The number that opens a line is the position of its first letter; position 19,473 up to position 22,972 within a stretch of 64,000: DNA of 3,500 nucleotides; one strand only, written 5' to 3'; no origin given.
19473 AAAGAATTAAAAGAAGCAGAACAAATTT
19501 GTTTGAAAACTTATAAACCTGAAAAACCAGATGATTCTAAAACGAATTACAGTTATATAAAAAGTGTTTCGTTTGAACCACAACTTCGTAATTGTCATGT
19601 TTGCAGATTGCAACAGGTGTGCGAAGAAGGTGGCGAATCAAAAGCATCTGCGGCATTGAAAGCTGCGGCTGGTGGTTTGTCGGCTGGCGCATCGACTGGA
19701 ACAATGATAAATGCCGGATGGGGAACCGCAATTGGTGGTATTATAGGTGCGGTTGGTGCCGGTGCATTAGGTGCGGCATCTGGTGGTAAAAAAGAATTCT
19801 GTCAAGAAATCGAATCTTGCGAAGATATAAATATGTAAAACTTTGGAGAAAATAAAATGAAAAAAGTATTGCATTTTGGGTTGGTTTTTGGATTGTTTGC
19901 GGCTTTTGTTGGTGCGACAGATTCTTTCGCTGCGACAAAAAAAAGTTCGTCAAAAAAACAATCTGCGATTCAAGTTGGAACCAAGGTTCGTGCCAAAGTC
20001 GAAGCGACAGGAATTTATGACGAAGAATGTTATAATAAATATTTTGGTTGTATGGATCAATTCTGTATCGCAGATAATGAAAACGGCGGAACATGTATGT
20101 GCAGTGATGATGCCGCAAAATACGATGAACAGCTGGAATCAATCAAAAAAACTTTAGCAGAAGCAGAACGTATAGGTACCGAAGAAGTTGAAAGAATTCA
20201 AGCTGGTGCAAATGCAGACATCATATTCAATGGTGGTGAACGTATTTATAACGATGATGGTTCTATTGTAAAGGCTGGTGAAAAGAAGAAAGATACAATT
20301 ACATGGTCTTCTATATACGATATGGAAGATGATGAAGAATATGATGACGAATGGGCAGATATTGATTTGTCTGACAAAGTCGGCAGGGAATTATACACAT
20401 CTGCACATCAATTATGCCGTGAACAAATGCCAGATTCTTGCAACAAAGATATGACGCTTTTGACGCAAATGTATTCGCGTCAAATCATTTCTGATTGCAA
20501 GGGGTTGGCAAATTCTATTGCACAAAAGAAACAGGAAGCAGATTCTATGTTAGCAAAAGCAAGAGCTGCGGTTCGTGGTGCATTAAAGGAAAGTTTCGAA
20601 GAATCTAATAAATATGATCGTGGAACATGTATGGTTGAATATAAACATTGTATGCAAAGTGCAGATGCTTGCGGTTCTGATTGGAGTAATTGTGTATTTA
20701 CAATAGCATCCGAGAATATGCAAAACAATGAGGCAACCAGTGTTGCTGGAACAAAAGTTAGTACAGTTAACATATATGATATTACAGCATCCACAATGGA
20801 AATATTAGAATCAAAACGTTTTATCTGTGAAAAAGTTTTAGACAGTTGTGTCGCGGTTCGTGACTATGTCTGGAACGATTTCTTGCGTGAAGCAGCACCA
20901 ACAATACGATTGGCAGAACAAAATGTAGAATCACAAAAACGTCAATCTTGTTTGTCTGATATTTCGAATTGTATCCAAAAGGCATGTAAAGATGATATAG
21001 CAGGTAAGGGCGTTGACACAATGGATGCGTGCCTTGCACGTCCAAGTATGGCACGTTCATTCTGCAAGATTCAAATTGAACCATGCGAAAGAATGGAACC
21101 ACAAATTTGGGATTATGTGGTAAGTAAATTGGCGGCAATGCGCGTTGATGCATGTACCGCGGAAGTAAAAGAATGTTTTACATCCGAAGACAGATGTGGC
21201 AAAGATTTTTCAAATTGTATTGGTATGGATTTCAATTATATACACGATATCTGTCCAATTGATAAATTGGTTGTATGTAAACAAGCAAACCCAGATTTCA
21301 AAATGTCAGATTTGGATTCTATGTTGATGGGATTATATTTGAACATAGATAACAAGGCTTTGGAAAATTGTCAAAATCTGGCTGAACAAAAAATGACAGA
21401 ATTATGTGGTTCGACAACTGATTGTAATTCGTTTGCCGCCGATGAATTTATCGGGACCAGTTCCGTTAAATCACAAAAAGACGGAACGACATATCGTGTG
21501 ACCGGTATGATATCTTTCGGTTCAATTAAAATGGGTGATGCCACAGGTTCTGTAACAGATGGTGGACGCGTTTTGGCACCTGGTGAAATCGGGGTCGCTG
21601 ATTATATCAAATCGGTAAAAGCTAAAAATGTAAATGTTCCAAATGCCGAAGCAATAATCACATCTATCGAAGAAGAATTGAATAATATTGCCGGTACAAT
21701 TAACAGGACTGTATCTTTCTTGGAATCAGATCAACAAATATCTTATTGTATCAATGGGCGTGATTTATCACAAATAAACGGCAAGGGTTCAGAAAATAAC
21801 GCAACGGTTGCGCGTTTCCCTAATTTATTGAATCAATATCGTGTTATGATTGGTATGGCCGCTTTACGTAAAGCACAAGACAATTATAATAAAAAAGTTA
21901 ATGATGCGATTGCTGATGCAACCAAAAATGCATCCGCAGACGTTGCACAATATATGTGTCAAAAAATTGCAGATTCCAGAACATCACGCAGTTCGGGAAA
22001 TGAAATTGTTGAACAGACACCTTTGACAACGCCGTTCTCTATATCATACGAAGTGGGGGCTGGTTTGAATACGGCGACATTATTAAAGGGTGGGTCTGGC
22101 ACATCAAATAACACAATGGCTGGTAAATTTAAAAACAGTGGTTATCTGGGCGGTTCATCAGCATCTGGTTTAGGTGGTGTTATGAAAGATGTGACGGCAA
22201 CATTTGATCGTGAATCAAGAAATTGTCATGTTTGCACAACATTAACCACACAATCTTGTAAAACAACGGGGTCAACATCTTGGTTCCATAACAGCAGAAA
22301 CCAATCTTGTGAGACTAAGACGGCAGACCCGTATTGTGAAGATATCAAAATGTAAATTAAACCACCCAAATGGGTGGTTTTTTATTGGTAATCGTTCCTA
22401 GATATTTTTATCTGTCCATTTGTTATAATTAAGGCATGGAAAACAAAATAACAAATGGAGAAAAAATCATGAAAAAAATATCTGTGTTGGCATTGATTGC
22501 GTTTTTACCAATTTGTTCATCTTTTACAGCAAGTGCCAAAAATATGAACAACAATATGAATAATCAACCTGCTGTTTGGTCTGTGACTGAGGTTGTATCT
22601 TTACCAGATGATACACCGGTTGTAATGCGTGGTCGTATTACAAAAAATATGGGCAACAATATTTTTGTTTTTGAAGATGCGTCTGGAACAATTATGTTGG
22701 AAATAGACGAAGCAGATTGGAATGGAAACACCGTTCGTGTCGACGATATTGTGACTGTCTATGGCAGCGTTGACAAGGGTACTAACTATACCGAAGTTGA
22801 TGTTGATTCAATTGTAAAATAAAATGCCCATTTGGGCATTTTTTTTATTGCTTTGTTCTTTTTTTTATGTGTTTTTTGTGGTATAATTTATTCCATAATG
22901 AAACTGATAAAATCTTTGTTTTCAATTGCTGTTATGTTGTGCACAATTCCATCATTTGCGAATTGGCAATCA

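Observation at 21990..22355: Conserved cysteine-rich C-terminal terminus C-E-[DE]-I-[KN]-x shared by four paralogs; a possible sorting or metal-binding module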

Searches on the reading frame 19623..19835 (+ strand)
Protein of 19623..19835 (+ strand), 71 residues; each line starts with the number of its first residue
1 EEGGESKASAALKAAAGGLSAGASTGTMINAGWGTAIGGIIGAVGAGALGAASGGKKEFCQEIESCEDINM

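Call 54: search_protein_families(library=pfam, proteins=[window:19623-19835:+], max_evalue=10)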
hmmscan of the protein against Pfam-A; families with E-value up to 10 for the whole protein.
seq(71 aa): 3 families
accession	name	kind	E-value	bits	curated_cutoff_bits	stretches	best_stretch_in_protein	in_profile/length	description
PF12301.13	CD99L2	-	1.1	10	34.4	1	30-65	112-150/170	CD99 antigen like protein 2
PF10439.15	Bacteriocin_IIc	-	2.6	8.5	27.1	1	2-49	16-59/59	Bacteriocin class II with double-glycine leader peptide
PF25688.1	P22_gp7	-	8.1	6.6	28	1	6-46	186-228/230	Bacteriophage P22 DNA ejection protein gp7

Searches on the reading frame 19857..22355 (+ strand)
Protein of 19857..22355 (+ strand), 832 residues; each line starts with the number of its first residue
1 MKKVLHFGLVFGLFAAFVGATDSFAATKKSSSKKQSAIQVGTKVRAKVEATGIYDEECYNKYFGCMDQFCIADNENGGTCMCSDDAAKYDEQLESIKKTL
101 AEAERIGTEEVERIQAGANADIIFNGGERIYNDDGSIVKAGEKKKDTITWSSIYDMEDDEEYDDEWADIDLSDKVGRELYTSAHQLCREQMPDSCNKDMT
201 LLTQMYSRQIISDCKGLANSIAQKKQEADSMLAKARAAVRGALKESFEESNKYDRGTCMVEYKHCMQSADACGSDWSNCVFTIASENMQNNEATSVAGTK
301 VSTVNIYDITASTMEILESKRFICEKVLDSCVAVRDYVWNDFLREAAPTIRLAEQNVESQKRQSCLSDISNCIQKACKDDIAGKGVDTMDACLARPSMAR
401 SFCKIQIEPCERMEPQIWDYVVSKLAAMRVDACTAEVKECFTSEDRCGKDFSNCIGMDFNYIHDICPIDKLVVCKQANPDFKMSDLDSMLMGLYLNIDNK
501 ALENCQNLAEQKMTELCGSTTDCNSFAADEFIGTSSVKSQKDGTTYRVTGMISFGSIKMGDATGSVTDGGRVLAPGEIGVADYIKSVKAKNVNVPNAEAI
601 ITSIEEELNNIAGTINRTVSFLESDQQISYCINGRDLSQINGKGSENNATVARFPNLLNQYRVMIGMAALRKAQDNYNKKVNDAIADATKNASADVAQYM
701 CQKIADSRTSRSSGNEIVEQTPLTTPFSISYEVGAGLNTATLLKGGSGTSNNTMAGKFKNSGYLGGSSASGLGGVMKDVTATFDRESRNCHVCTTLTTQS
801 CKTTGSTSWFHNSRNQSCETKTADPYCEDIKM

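Call 6: search_protein_families(library=pfam, proteins=[window:19857-22355:+], max_evalue=1)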
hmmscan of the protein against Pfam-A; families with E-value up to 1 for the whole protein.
window:19857-22355:+ (832 aa): 1 family
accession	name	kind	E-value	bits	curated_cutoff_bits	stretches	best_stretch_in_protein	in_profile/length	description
PF04513.17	Baculo_PEP_C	-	0.18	12.3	38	0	582-623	20-62/140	Baculovirus polyhedron envelope protein, PEP, C terminus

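Call 7: search_protein_families(library=ncbifam, proteins=[window:19857-22355:+], max_evalue=1)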
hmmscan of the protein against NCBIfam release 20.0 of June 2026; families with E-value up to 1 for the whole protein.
window:19857-22355:+ (832 aa): 0 families

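Call 8: find_homologous_proteins(query=window:19857-22355:+)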
Query window:19857-22355:+ (832 aa): 1312 proteins with E <= 0.001 among 8000 candidates; the best 120 are listed.
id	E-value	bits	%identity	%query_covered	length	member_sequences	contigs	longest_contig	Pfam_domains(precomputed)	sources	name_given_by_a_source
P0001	0.0e+0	1882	100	100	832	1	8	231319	-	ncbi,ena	-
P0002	0.0e+0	1819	96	100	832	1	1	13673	-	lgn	-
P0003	0.0e+0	1700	89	100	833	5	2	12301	-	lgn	-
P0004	0.0e+0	1642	85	100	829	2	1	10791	-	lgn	-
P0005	0.0e+0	1625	85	100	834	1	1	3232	-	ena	-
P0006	0.0e+0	1588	83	100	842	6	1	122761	-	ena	-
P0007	0.0e+0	1564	81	100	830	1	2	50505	-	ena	-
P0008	0.0e+0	1546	81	100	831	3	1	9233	-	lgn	-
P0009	0.0e+0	1534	81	100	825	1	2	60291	-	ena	-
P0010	0.0e+0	1525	79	100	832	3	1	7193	-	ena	-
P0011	0.0e+0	1521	80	100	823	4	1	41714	-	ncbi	-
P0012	0.0e+0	1510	78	100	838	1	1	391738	-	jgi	jgi:hypothetical protein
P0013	0.0e+0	1508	80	100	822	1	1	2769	-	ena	-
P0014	0.0e+0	1498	80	100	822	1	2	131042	-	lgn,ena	-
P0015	0.0e+0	1497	80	100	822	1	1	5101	-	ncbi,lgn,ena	-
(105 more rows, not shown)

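Call 25: find_related_loci(query=A1, collection=genome_contigs, flank=10000)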
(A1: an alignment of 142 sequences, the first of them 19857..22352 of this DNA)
Query A1 (832 aa) in genome_contigs; peptide patterns used: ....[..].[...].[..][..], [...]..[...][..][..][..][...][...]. (x = any residue, [..] = any of these).
597 stretches matched a pattern (row limit reached: there are more); 564 encode a relative of the query (tblastn E <= 1e-3); the best 80 are kept; 80 distinct loci.
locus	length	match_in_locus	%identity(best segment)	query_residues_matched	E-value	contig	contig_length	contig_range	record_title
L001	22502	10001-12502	90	1-832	0e+0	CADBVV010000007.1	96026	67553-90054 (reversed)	MAG: uncultured proteobacterium isolate RUG14344 genome assembly, contig: RUG14344_asm_7, whole genome shotgun sequence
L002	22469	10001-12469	80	1-832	0e+0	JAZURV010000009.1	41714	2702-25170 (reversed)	MAG: Candidatus Enterousia sp. isolate T1900044850_TS20190316.MAGScoT_cleanbin_000038 SGB_3006_k141_3605922, whole genom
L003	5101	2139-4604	80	1-832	0e+0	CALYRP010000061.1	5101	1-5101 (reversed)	MAG: uncultured proteobacterium isolate SRR7188232_bin.62_metaWRAP_v1.3_MAG genome assembly, contig: ERZ9280833.12123, w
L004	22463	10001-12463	79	1-832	0e+0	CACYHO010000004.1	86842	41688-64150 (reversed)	MAG: uncultured proteobacterium isolate RUG11949 genome assembly, contig: RUG11949_asm_4, whole genome shotgun sequence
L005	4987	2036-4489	78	1-832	0e+0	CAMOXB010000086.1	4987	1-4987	MAG: uncultured proteobacterium isolate SRR873609_bin.15_metaWRAP_v1.3_MAG genome assembly, contig: ERZ1756109_3442626,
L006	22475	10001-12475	75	1-832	0e+0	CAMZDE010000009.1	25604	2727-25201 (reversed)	MAG TPA_asm: uncultured Alphaproteobacteria bacterium isolate SRR10912535_bin.7_metaWRAP_v1.3_MAG genome assembly, conti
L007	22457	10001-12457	74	1-832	0e+0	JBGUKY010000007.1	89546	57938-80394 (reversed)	MAG: Candidatus Enterousia sp. isolate ruminal_MAG_27 ruminal_MAG_27_contig_0007, whole genome shotgun sequence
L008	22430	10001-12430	75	1-832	0e+0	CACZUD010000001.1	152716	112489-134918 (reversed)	MAG: uncultured proteobacterium isolate RUG12958 genome assembly, contig: RUG12958_asm_1, whole genome shotgun sequence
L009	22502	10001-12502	73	1-832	0e+0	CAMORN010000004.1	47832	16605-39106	MAG: uncultured Alphaproteobacteria bacterium isolate SRR873606_bin.79_metaWRAP_v1.3_MAG genome assembly, contig: NODE_8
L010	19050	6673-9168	72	1-832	0e+0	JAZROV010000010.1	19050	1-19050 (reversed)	MAG: Candidatus Enterousia sp. isolate T1900045386_YK20190076.MAGScoT_cleanbin_000013 SGB_6911_k141_2199529, whole genom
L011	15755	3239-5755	71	1-832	0e+0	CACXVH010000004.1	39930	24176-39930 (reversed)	MAG: uncultured proteobacterium isolate RUG11635 genome assembly, contig: RUG11635_asm_4, whole genome shotgun sequence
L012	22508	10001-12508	72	1-832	0e+0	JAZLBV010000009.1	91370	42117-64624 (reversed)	MAG: Candidatus Enterousia sp. isolate T1900045056_TC20190049.MAGScoT_cleanbin_000022 SGB_4557_k141_1439338, whole genom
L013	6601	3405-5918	71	1-832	0e+0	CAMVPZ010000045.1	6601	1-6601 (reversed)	MAG TPA_asm: uncultured proteobacterium isolate SRR8387715_bin.114_metaWRAP_v1.3_MAG genome assembly, contig: ERZ1420954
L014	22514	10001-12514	70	1-832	0e+0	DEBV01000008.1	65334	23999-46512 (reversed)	MAG TPA_asm: Alphaproteobacteria bacterium UBA2947 UBA2947_contig_6144, whole genome shotgun sequence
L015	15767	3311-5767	72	1-832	0e+0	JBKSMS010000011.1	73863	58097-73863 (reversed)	MAG: Alphaproteobacteria bacterium isolate 82_22-119 k141_1961789, whole genome shotgun sequence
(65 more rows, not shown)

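Call 26: predict_structure(alignment_id=A1)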
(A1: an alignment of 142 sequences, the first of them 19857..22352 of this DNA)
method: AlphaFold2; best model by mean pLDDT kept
length: 832 residues; sequences in the alignment: 142
mean_pLDDT: 74.8   pTM: 0.50
mean pLDDT of the five models: 74.8, 74.6, 72.0, 71.8, 67.8
residues with pLDDT >= 90: 134; 70-90: 456; 50-70: 145; < 50: 97
segments of 3 or more residues with pLDDT < 50: 17-44, 142-167, 293-305, 713-715, 752-771
pLDDT, mean of each block of 10 residues (from residue 1): 54 54 33 32 48 81 88 67 84 84 79 66 55 57 41 34 43 83 90 88 88 84 86 82 74 86 91 87 59 44 57 83 87 87 88 82 80 71 54 73 83 79 78 84 86 81 82 78 76 82 90 89 77 90 83 92 94 95 93 88 94 92 90 78 63 87 92 92 87 83 75 51 61 71 62 41 37 69 88 83 60 63 87 85
secondary structure, 60 per line:
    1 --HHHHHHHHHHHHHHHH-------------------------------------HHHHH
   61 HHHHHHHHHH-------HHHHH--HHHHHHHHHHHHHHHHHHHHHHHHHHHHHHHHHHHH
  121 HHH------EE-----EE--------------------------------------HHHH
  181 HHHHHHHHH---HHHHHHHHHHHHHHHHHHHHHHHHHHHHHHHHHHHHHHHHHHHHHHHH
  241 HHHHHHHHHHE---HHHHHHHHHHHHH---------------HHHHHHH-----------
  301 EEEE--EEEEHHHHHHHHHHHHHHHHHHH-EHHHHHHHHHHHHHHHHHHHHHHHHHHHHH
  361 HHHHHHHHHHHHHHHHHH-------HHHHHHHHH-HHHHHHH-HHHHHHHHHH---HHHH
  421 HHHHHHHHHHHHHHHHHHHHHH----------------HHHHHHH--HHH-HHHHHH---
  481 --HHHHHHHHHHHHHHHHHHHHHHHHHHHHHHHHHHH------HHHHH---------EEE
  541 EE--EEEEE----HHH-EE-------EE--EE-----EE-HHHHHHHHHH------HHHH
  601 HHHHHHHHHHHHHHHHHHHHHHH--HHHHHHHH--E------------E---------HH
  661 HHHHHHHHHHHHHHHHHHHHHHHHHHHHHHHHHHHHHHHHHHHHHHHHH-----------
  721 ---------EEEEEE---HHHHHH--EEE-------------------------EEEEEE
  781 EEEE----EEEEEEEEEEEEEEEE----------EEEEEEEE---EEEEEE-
elements in order (helices of 4 or more, strands of 3 or more residues): H3-18 H56-70 H78-82 H85-123 H177-189 H193-250 H255-267 H283-289 E301-304 E307-310 H311-329 H332-378 H386-394 H396-402 H404-413 H417-442 H459-465 H472-477 H483-517 H524-528 E538-542 E545-549 H581-590 H597-623 H626-633 H659-709 E730-735 H739-744 E747-749 E775-784 E789-804 E815-822 E826-831

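Call 30: fold_search(model_id=the predicted structure, library=pdb)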
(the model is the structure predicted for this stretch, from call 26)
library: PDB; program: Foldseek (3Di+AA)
matches with E <= 10: 73; with E <= 0.001: 0
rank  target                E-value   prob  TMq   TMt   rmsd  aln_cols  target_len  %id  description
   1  6yfc_AA               1.6e+00  0.77  0.05  0.28   4.8        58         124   12  Virus-like particle of bacteriophage AVE019 (released 2020-09-02)
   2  2qux_M                1.6e+00  0.54  0.05  0.30   5.2        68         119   10  PP7 coat protein dimer in complex with RNA hairpin (released 2007-12-18)
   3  6g7e                  1.8e+00  0.03  0.08  0.06  35.3       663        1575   12  Crystal structure of Chaetomium thermophilum Mot1 (E1434Q, 1837-1886 deletion mutant) (released 2018-10-17)
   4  2qux_A                1.9e+00  0.25  0.05  0.25   6.0        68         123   10  PP7 coat protein dimer in complex with RNA hairpin (released 2007-12-18)
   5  2qux_B                2.2e+00  0.82  0.06  0.34   5.5        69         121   10  PP7 coat protein dimer in complex with RNA hairpin (released 2007-12-18)
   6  6yfe_AA               2.4e+00  0.47  0.06  0.29   5.1        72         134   11  Virus-like particle of Beihai levi-like virus 19 (released 2020-09-02)
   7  5afu_L                2.8e+00  0.20  0.06  0.14  13.4       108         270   15  Cryo-EM structure of dynein tail-dynactin-BICD2N complex (released 2015-03-11)
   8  5vly_C                2.9e+00  0.08  0.04  0.15   8.0        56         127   12  Asymmetric unit for the coat proteins of phage Qbeta (released 2017-10-18)
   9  8w5w_A                2.9e+00  0.08  0.04  0.15  10.5        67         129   18  Cryo-EM structure of Qb-Ab8 (released 2025-02-26)
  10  6yfn_AA               2.9e+00  0.07  0.05  0.18   8.3        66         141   11  Virus-like particle of bacteriophage ESE058 (released 2020-09-02)
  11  6yft_AA               3.0e+00  0.33  0.05  0.29   5.7        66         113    6  Virus-like particle of Wenzhou levi-like virus 1 (released 2020-09-02)
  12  8co1_A1               3.0e+00  0.16  0.05  0.07   5.6        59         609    8  Type II Secretion System (released 2024-04-10)
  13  8f8q_H                3.2e+00  0.47  0.05  0.13   5.9        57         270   16  Cryo-EM structure of the CapZ-capped barbed end of F-actin (released 2023-06-07)
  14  6yfm_AA               3.3e+00  0.80  0.06  0.30   3.4        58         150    9  Virus-like particle of bacteriophage ESE021 (released 2020-09-02)
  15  6yf7_AA               3.3e+00  0.20  0.05  0.26   7.6        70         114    8  Virus-like particle of bacteriophage AC (released 2020-09-02)
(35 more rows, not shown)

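Call 33: search_solved_structures(query=A1, max_evalue=1)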
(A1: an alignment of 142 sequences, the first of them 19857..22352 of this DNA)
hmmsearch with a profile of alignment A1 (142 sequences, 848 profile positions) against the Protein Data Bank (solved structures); distinct sequences matched with E-value up to 1: 0.

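Call 61: find_encoding_contigs(protein=P0001, flank=1000, max_places=3)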
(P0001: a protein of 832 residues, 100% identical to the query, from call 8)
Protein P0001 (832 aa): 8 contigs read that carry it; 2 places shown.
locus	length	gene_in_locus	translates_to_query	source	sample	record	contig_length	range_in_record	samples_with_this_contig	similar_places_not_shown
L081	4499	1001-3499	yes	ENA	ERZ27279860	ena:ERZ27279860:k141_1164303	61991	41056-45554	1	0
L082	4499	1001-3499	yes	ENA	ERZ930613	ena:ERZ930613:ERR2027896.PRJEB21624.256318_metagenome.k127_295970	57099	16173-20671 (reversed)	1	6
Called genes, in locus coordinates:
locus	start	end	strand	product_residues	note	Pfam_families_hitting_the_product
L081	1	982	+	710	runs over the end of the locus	-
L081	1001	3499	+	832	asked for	-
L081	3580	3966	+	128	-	PF04076:BOF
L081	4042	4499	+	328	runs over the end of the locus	-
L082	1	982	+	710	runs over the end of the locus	-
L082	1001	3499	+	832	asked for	-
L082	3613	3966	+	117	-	PF04076:BOF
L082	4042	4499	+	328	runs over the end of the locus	-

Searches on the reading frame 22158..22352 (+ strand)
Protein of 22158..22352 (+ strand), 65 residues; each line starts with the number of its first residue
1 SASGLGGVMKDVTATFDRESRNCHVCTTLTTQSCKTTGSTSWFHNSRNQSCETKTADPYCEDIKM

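Call 31: search_protein_representatives(alignment_id=A2)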
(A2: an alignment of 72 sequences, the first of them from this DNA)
Query: 72 sequences, 61 profile positions. Proteins with E-value up to 0.001 (for the whole library): 140; up to 1e-10: 62; up to 1e-30: 0. The best 140 are listed.
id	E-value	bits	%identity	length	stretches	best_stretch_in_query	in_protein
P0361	6.2e-21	90.3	-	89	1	2-61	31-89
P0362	1.1e-19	86.2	-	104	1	2-61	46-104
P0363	7.5e-19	83.6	-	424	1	3-61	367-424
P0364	3.5e-18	81.5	-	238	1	3-61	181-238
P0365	5.7e-18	80.8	-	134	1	2-61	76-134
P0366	8.0e-18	80.3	-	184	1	4-61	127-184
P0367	1.1e-17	79.8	-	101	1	1-61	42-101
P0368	2.3e-17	78.8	-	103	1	3-61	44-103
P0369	2.8e-17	78.6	-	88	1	3-61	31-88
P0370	3.1e-17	78.4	-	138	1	2-61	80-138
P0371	3.3e-17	78.4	-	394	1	2-61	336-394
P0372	3.4e-17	78.3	-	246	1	2-61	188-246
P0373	4.7e-17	77.9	-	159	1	4-61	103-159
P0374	5.1e-17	77.7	-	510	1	2-61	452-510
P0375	5.7e-17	77.6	-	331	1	2-61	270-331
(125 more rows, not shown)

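Call 34: search_solved_structures(query=A2, max_evalue=10)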
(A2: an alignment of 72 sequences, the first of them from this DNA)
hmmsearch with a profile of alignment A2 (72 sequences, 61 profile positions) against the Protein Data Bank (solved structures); distinct sequences matched with E-value up to 10: 6.
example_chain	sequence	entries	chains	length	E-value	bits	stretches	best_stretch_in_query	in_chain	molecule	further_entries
7r81_o1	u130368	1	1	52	0.062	16.6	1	12-37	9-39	60S ribosomal protein L40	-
6az3_m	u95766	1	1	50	0.12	15.7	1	15-37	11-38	Ubiquitin-60S ribosomal protein L40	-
4v8m_Bs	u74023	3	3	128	0.26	14.6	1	15-37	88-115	UBIQUITIN-60S RIBOSOMAL PROTEIN L40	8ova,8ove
7old_Lm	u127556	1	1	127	0.33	14.3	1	12-36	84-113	Ubiquitin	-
7olc_Lm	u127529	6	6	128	0.33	14.2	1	12-36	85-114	Ubiquitin | Putative ribosomal protein | Ubiquitin-like domain-containing protein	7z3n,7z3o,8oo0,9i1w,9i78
5t2a_q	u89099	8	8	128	0.74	13.1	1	15-36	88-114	eL40 | Ubiquitin-60S ribosomal protein L40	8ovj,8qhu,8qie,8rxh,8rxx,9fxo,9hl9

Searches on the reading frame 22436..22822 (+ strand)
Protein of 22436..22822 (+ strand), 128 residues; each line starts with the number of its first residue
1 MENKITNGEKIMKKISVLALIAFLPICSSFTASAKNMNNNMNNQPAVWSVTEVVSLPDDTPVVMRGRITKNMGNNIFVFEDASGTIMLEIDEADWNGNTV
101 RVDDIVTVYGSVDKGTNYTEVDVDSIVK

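Call 11: search_protein_families(library=pfam, proteins=[window:22436-22822:+], max_evalue=0.001)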
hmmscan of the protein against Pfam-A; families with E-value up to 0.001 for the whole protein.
window:22436-22822:+ (128 aa): 2 families
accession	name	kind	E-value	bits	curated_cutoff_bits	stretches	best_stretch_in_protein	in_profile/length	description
PF04076.19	BOF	-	1e-22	80.5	25.8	1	42-128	17-103/103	Bacterial OB fold (BOF) protein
PF01336.31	tRNA_anti-codon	-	0.00027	21.2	27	1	64-126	3-72/75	OB-fold nucleic acid binding domain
